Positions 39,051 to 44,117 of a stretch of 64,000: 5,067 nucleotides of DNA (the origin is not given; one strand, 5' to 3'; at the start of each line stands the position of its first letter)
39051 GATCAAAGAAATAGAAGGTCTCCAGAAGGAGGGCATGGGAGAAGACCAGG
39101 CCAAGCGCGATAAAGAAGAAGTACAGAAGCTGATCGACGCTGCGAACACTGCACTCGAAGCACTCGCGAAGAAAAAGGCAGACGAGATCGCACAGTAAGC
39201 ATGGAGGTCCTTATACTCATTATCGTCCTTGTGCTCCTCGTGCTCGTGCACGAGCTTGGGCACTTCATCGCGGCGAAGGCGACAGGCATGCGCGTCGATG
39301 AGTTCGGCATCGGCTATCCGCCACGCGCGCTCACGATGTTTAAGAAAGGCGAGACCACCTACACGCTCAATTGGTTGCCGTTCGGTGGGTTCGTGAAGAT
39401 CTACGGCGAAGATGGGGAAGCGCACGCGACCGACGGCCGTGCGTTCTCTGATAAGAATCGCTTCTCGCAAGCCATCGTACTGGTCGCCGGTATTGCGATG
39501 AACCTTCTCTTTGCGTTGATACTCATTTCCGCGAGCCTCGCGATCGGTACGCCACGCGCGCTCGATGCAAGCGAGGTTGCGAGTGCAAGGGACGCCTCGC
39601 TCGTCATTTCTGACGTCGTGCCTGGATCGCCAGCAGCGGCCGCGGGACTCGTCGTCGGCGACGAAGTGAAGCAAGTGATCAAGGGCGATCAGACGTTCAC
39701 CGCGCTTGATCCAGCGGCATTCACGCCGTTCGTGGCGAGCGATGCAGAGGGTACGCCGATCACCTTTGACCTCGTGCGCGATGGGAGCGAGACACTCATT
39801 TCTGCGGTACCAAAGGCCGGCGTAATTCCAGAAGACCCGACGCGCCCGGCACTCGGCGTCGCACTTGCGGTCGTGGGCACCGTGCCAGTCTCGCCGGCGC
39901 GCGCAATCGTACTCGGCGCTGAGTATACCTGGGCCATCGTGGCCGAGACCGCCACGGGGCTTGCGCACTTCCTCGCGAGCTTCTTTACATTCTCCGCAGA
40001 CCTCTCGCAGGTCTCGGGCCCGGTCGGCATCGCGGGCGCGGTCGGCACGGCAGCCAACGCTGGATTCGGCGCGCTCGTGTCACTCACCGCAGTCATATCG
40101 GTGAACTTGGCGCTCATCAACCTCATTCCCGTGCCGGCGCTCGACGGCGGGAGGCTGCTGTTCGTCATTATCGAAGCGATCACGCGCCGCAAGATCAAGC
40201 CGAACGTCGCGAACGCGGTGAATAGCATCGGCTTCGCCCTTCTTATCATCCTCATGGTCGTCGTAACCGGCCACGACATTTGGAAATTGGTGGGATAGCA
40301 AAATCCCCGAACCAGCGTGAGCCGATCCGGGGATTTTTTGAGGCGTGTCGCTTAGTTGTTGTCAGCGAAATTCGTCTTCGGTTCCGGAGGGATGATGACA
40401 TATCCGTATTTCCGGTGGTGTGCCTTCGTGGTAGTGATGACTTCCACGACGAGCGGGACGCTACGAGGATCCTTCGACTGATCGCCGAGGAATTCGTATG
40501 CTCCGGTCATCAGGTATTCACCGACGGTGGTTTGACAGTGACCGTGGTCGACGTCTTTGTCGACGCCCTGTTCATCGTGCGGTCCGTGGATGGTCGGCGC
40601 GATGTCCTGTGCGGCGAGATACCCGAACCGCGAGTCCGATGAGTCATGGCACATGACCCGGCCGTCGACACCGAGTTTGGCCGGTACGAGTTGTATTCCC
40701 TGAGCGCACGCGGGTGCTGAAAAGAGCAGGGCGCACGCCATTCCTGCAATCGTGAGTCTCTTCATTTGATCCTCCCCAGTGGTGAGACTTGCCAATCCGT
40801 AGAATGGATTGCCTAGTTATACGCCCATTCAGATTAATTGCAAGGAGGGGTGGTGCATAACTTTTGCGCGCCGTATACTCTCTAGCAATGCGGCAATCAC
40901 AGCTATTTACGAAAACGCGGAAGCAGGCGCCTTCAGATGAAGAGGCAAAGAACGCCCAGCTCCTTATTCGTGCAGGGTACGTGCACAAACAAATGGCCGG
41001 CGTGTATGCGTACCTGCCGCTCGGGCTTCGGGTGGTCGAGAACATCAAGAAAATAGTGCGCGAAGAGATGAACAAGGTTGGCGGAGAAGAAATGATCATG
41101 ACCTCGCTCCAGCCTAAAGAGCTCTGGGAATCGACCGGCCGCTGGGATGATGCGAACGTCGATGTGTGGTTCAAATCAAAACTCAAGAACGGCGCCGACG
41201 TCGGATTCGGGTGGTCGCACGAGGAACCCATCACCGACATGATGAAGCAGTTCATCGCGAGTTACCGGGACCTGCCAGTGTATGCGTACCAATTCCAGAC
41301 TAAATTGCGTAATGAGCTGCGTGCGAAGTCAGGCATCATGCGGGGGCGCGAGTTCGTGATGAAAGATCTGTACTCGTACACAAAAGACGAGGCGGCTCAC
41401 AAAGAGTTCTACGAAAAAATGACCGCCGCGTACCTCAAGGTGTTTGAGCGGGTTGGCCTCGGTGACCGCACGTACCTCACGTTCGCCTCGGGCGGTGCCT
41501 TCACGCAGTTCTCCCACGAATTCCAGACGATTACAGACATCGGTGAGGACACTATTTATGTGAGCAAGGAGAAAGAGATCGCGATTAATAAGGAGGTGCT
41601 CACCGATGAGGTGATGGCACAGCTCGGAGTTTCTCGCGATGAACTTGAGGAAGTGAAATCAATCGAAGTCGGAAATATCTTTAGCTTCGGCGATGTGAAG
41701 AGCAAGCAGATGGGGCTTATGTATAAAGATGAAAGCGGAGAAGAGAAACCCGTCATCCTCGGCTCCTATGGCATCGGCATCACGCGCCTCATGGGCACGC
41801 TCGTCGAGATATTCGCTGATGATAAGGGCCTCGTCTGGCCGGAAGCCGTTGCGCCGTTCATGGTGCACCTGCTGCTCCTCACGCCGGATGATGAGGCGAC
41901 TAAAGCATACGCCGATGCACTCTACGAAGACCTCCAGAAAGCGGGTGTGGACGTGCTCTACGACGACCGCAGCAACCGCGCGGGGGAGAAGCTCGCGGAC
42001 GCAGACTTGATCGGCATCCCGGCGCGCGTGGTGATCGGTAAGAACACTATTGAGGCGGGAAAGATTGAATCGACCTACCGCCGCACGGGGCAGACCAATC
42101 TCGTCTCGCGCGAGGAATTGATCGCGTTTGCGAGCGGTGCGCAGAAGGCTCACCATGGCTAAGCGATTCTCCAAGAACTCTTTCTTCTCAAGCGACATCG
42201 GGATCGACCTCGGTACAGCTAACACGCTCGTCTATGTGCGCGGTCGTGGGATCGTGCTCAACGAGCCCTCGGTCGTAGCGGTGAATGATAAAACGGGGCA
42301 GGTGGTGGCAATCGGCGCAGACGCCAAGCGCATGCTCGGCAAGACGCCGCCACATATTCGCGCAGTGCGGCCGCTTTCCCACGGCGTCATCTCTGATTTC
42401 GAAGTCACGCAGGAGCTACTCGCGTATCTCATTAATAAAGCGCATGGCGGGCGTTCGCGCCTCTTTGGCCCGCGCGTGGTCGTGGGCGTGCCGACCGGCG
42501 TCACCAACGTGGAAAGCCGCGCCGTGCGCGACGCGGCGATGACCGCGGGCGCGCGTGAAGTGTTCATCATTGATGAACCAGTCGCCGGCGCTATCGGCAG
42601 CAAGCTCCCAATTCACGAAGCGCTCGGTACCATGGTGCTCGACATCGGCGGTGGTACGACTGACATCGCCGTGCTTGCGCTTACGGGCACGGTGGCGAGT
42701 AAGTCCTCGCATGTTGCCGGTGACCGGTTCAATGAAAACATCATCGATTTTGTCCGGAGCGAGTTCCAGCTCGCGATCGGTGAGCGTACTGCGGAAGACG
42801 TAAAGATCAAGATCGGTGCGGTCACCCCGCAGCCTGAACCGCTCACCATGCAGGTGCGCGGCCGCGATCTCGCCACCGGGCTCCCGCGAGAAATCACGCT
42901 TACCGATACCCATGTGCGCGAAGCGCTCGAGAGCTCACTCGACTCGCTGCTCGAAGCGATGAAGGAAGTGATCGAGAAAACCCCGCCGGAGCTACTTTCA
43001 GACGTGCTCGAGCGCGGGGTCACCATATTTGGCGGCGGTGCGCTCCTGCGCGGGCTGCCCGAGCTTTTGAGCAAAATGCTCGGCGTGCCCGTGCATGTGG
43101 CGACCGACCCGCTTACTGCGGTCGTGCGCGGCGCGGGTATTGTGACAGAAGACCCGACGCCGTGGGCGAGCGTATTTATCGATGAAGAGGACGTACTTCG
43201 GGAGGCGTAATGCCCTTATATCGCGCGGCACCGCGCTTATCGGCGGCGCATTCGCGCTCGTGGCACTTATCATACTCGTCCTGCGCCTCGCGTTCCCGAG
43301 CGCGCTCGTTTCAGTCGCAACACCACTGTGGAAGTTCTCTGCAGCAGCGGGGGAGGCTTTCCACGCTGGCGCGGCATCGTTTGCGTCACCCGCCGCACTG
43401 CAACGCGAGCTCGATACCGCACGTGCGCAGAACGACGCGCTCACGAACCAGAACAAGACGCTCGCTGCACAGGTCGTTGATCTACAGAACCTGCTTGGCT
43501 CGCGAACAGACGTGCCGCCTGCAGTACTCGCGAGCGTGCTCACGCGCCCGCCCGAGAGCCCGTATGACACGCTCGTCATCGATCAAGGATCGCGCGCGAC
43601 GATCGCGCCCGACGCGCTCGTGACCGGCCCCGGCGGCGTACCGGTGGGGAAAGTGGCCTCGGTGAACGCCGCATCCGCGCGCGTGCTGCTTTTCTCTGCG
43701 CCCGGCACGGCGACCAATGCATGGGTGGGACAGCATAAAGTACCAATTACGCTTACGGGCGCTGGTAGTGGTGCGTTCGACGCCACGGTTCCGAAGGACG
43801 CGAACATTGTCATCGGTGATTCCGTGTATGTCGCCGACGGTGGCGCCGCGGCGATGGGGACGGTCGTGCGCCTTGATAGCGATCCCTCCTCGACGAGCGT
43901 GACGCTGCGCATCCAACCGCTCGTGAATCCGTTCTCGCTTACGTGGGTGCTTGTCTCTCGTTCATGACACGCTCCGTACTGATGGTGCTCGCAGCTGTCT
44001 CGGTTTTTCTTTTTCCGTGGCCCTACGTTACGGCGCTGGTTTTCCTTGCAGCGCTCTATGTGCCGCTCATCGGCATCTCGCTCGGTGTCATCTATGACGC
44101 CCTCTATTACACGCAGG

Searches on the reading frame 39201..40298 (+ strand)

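Call 68: search_protein_families(library=pfam, proteins=[window:39201-40298:+], max_evalue=0.0001)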
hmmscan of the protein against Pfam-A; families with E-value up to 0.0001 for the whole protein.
window:39201-40298:+ (365 aa): 2 families
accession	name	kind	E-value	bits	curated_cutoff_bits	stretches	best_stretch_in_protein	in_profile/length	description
PF02163.28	Peptidase_M50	-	2.1e-57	194.5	27.2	1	6-351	2-221/221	Peptidase family M50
PF17820.7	PDZ_6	-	9.5e-05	22.5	27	0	135-156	1-22/54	PDZ domain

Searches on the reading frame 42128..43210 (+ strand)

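Call 15: search_protein_families(library=pfam, proteins=[window:42128-43210:+], max_evalue=0.001)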
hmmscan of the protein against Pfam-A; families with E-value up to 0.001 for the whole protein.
window:42128-43210:+ (360 aa): 4 families
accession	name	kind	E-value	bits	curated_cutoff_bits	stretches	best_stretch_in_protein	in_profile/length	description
PF06723.19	MreB_Mbl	-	1.6e-133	445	27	1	22-342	2-321/327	MreB/Mbl protein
PF00012.26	HSP70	-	2.3e-13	49.7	20.6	1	116-339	135-371/599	Hsp70 protein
PF14450.12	FtsA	-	5e-11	43.5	31.8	1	169-328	1-113/127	Cell division protein FtsA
PF00022.25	Actin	-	0.00026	20.1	27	0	47-211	31-189/410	Actin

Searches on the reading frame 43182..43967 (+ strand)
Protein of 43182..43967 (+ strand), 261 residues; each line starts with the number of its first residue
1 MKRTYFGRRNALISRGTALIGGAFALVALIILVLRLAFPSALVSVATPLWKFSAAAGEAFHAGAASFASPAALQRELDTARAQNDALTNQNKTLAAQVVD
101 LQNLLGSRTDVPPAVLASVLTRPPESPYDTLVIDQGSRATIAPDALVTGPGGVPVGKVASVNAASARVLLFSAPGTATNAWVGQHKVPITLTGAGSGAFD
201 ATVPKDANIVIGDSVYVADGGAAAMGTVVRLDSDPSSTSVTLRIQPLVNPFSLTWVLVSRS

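Call 15: search_protein_families(library=pfam, proteins=[window:43182-43967:+], max_evalue=0.001)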
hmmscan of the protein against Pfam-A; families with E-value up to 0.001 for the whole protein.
window:43182-43967:+ (261 aa): 1 family
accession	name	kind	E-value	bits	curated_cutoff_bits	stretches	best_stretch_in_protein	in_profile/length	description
PF04085.20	MreC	-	9e-16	58.4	28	1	119-258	1-145/147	Rod shape-determining protein MreC, barrel core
